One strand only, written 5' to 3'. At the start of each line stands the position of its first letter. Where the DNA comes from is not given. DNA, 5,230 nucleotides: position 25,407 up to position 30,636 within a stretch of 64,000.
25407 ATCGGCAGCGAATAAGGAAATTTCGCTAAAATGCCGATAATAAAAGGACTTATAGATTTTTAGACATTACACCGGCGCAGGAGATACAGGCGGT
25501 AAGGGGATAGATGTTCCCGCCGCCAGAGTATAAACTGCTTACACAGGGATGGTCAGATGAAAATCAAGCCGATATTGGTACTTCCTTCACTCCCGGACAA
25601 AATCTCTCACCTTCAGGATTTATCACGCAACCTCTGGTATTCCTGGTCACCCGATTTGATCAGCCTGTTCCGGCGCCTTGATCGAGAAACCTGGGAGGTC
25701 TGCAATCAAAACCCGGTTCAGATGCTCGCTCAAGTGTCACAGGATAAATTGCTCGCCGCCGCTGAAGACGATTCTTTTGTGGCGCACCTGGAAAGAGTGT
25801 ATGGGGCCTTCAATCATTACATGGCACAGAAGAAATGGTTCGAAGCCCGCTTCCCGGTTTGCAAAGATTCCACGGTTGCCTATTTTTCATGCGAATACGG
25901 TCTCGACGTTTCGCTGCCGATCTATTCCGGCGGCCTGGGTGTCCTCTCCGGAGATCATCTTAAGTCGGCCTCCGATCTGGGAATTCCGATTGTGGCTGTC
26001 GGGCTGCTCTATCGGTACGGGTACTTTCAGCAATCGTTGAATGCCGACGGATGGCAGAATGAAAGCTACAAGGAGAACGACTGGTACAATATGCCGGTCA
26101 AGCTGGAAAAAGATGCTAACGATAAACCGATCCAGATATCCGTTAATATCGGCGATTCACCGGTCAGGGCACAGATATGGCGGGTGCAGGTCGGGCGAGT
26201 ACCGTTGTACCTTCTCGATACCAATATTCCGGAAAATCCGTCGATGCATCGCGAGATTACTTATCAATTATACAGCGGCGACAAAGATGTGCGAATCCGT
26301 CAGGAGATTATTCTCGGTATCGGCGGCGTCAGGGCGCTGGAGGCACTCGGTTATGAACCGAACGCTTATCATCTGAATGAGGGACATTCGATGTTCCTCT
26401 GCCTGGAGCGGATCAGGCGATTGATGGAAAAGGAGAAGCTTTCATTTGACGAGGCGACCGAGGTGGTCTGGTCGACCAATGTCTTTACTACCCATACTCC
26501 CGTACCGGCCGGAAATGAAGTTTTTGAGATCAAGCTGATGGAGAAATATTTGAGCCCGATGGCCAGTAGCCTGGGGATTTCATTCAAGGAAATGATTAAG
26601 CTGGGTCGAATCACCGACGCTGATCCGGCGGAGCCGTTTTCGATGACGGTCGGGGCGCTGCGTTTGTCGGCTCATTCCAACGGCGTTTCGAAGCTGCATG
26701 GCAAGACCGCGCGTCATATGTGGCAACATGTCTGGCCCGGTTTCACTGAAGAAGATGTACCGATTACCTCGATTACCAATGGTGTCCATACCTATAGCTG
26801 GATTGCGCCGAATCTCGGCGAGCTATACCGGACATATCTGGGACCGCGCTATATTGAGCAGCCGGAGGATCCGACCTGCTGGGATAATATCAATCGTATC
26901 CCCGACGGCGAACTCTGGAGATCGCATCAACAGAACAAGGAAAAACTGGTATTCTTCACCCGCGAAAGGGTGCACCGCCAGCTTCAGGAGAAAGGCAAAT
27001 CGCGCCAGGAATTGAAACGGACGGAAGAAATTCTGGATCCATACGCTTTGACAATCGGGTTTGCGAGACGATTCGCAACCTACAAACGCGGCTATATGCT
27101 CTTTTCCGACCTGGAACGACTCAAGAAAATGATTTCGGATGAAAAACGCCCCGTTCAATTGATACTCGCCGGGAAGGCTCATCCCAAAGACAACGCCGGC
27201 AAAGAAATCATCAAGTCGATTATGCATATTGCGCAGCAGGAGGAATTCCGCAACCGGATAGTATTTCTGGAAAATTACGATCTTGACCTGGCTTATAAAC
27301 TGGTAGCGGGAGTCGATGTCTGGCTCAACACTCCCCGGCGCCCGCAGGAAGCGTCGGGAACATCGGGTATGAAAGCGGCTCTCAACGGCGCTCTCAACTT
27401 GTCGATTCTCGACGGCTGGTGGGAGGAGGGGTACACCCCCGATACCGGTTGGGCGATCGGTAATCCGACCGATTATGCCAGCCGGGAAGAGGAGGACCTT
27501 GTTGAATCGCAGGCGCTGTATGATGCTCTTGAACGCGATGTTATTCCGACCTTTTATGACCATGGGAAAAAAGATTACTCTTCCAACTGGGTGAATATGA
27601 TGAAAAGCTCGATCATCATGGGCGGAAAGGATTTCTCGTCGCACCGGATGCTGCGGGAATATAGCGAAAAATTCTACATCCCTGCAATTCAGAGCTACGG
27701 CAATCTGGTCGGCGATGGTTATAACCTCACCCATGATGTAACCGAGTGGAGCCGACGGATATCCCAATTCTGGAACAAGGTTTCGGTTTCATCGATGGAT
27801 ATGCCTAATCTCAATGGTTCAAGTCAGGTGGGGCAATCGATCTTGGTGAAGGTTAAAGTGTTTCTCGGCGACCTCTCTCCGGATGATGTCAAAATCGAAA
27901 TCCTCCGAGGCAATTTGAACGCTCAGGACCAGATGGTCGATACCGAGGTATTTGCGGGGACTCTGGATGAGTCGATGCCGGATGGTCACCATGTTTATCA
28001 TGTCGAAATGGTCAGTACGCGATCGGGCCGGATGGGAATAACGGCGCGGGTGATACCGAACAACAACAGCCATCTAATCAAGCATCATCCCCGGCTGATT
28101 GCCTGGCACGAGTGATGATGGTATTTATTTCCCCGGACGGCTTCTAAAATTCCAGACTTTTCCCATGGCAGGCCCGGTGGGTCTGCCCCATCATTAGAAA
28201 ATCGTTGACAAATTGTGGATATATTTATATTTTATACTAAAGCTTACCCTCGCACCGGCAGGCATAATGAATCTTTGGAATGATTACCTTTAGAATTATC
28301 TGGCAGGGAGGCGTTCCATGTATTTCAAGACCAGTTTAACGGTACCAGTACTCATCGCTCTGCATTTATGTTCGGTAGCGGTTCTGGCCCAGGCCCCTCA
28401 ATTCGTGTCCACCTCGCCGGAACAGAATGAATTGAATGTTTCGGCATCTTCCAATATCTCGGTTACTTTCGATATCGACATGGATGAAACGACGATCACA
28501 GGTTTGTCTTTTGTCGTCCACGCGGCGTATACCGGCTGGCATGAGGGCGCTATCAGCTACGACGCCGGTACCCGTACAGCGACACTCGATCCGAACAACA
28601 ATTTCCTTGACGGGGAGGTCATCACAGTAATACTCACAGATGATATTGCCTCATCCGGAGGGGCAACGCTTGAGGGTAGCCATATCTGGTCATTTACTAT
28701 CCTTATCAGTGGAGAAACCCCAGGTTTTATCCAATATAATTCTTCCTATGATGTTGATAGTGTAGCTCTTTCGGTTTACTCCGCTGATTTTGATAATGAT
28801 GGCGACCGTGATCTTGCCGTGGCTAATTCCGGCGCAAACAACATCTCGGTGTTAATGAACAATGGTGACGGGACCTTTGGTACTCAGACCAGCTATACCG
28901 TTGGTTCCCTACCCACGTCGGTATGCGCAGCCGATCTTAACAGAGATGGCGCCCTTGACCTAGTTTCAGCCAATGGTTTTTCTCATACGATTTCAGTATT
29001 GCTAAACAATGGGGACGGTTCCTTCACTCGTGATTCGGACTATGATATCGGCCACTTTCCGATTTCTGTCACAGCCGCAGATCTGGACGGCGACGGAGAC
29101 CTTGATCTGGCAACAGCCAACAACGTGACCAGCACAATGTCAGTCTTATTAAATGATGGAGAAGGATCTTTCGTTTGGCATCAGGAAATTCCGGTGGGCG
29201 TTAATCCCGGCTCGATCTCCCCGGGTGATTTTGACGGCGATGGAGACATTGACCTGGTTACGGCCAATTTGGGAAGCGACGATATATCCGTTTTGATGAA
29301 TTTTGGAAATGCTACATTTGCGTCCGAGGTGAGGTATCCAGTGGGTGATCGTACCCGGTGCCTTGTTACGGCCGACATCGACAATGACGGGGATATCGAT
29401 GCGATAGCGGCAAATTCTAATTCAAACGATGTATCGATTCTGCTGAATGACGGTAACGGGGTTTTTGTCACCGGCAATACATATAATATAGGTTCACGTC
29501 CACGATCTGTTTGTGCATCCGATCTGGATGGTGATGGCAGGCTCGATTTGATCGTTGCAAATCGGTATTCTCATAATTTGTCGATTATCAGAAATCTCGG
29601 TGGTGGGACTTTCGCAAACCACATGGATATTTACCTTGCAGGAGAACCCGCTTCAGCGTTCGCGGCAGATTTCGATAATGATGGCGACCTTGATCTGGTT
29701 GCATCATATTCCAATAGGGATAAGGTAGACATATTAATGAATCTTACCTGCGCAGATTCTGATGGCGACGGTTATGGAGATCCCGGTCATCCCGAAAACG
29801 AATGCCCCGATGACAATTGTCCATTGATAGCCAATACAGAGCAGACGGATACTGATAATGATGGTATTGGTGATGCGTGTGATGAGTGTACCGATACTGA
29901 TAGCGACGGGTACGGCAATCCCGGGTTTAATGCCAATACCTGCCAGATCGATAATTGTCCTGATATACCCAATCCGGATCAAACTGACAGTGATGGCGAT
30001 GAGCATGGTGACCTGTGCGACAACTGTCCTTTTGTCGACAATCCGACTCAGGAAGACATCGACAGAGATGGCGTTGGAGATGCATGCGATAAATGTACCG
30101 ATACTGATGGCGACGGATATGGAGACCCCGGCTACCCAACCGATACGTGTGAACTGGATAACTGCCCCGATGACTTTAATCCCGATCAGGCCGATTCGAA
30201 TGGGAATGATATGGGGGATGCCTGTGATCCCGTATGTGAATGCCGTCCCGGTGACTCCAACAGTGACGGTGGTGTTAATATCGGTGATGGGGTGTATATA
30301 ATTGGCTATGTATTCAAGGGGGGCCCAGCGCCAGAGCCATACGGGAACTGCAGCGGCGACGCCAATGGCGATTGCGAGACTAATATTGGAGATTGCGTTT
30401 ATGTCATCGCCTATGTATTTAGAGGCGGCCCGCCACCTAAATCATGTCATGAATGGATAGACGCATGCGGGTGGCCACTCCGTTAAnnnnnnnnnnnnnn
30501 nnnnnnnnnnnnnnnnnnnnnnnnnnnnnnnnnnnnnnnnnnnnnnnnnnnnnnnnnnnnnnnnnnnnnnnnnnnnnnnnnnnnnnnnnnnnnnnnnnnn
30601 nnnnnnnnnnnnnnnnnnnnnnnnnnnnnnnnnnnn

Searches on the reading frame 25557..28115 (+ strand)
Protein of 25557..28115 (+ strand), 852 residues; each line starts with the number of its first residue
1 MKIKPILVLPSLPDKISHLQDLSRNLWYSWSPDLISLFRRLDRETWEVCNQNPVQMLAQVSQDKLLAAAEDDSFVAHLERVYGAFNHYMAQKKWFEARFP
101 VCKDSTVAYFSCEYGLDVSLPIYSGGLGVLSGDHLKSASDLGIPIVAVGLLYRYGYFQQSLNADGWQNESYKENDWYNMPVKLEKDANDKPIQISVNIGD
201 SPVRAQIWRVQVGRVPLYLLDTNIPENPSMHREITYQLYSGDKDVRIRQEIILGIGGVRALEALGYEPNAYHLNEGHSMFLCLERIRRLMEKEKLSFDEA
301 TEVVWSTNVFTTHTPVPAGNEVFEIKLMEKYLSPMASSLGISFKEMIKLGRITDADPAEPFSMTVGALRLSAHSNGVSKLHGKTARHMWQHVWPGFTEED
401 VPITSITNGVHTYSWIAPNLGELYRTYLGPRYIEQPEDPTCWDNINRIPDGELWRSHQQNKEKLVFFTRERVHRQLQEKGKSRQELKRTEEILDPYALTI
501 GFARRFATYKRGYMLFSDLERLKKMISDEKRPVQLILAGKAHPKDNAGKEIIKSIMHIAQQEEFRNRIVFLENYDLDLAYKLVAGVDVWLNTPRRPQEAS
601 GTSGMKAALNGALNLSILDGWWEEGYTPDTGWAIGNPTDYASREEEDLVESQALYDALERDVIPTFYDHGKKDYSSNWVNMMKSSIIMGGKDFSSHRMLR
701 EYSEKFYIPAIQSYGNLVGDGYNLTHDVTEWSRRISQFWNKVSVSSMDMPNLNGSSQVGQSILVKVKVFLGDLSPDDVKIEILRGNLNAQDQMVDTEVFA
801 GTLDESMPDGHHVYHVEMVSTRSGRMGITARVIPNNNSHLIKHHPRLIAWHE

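Call 41: search_protein_families(library=pfam, proteins=[window:25557-28115:+], max_evalue=0.001)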
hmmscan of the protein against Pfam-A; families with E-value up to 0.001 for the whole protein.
window:25557-28115:+ (852 aa): 2 families
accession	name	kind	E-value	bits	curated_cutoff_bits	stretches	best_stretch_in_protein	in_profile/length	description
PF00343.26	Phosphorylase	-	1.6e-39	136.2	27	2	268-620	217-579/713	Carbohydrate phosphorylase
PF11897.13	DUF3417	-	1.6e-35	122.3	25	1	12-120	1-109/109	Protein of unknown function (DUF3417)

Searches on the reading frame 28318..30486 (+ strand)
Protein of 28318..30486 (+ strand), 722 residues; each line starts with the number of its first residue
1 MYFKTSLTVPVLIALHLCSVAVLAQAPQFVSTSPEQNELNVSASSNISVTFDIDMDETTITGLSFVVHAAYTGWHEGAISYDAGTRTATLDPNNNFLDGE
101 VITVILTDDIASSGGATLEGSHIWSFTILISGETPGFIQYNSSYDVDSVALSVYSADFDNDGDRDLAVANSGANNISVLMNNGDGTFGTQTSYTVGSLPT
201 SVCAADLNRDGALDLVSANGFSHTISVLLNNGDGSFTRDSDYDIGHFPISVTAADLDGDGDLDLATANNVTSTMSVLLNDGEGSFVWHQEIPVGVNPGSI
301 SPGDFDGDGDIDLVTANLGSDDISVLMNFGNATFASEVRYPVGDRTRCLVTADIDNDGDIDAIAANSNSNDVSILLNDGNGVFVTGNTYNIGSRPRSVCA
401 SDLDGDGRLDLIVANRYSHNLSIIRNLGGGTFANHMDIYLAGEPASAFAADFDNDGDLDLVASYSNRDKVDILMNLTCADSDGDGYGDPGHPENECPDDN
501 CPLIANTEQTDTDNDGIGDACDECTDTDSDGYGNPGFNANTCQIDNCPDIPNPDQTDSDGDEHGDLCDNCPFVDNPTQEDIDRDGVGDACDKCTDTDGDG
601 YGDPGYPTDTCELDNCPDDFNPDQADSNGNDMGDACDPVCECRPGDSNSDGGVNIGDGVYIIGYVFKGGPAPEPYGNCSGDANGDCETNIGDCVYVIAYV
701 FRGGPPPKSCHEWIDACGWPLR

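Call 41: search_protein_families(library=pfam, proteins=[window:28318-30486:+], max_evalue=0.001)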
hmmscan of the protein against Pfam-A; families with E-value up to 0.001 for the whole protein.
window:28318-30486:+ (722 aa): 3 families
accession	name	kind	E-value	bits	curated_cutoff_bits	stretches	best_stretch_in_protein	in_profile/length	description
PF13517.12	FG-GAP_3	-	1.8e-61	205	26.9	6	157-216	1-60/61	FG-GAP-like repeat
PF13205.12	Big_5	-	3.1e-13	50.8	23.6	1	25-127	3-104/105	Bacterial Ig-like domain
PF01839.29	FG-GAP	-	9.8e-12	44.9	22.1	2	396-418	3-25/37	FG-GAP repeat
